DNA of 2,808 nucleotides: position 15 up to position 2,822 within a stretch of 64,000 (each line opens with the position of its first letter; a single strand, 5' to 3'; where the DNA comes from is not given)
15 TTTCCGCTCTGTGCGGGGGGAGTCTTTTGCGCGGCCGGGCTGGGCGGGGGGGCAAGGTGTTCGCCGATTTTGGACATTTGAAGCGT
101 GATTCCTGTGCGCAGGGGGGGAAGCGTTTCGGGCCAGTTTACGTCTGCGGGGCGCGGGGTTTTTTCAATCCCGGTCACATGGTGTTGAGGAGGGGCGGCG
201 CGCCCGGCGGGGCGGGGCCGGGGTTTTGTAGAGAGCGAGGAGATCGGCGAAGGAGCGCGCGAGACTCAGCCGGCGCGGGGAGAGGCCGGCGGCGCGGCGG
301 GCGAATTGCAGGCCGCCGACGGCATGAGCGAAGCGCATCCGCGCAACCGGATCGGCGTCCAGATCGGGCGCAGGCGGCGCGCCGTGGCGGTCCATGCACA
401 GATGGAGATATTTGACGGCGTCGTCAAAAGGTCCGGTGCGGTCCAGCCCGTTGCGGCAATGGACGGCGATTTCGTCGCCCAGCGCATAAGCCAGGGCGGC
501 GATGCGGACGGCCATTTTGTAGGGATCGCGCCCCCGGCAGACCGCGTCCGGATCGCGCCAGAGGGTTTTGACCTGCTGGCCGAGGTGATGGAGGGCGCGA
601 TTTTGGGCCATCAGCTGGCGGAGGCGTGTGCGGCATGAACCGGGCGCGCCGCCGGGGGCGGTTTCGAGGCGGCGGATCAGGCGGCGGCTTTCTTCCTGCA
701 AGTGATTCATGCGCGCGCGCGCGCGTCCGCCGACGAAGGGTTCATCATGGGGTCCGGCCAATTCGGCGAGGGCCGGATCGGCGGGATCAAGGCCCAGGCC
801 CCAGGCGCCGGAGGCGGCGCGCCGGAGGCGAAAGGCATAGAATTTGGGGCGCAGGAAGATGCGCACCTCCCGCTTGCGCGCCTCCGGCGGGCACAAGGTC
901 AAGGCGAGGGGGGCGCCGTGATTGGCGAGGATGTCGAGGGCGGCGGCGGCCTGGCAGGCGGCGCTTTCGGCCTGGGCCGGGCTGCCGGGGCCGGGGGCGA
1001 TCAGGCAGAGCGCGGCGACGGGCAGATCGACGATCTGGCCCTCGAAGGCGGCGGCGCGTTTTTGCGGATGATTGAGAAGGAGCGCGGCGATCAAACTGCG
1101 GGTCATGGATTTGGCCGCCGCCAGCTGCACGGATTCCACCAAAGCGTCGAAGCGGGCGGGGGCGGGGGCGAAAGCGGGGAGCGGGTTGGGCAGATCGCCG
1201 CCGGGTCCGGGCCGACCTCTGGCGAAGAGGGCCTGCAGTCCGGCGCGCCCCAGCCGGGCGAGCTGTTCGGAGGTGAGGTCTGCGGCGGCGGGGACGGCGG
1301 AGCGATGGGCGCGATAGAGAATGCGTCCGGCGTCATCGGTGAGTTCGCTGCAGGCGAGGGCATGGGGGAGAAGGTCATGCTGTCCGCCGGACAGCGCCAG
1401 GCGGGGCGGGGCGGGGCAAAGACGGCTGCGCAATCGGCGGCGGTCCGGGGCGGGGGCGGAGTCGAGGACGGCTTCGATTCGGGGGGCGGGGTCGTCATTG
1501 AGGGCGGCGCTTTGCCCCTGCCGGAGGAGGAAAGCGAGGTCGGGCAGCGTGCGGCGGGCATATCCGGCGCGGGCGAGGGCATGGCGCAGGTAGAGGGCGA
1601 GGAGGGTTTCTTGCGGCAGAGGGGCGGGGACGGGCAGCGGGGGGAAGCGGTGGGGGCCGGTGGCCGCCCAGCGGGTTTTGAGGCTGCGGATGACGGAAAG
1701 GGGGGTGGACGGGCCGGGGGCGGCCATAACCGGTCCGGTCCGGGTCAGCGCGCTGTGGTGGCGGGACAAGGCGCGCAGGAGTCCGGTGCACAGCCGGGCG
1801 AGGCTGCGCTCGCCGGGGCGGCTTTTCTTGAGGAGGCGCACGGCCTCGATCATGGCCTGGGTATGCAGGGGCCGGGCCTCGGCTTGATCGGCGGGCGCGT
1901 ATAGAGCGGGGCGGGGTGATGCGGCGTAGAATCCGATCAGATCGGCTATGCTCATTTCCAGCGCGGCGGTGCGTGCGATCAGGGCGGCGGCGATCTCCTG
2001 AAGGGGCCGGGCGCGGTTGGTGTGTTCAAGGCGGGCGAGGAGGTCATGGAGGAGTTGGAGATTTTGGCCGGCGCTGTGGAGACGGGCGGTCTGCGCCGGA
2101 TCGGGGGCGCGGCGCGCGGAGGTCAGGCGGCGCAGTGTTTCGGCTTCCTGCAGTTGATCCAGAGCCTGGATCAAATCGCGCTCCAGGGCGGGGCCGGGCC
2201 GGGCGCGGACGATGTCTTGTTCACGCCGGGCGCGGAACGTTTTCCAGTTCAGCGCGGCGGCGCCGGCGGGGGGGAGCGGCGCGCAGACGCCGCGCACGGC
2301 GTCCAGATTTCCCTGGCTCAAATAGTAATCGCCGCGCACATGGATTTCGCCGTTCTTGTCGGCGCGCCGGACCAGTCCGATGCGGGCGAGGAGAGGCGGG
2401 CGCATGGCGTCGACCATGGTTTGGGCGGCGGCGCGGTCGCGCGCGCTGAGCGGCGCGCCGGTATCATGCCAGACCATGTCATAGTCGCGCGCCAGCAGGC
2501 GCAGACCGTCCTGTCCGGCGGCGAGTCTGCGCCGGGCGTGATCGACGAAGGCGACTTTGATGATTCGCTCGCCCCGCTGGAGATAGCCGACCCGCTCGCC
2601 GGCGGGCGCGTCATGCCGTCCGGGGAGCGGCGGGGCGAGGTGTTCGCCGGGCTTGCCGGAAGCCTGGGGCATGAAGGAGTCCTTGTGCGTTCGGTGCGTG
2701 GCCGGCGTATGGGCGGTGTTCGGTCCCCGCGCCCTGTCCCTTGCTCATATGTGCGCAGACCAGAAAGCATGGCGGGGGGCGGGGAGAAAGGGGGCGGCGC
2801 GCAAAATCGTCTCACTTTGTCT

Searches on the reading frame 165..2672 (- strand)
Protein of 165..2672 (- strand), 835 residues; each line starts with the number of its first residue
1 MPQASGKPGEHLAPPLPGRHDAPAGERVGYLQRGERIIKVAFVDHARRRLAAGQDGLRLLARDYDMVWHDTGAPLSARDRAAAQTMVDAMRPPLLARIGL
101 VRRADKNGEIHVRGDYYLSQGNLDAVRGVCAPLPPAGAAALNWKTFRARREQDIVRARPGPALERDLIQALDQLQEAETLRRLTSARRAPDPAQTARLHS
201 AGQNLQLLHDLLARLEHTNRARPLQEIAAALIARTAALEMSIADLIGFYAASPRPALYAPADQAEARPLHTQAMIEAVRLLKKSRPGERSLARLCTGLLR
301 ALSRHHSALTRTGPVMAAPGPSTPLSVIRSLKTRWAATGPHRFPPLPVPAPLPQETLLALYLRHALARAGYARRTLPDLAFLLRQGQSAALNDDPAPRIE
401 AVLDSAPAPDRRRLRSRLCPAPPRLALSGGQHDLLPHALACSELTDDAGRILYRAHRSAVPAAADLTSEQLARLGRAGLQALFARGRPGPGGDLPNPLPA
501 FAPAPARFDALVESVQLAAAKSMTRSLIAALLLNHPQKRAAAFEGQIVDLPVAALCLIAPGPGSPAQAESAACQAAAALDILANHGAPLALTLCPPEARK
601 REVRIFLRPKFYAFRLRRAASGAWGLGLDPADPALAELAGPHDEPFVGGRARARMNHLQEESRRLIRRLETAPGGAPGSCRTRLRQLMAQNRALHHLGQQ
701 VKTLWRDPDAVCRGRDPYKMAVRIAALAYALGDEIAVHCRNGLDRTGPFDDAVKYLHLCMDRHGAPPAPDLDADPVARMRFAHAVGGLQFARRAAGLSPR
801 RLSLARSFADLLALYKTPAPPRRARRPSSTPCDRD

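Call 72: search_protein_families(library=pfam, proteins=[window:165-2672:-], max_evalue=0.00001)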
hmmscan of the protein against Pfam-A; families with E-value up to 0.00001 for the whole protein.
window:165-2672:- (835 aa): 1 family
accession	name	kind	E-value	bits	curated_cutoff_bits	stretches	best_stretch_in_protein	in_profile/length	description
PF05925.17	IpgD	-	1.8e-07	30.4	22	1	685-754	427-496/580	Enterobacterial virulence protein IpgD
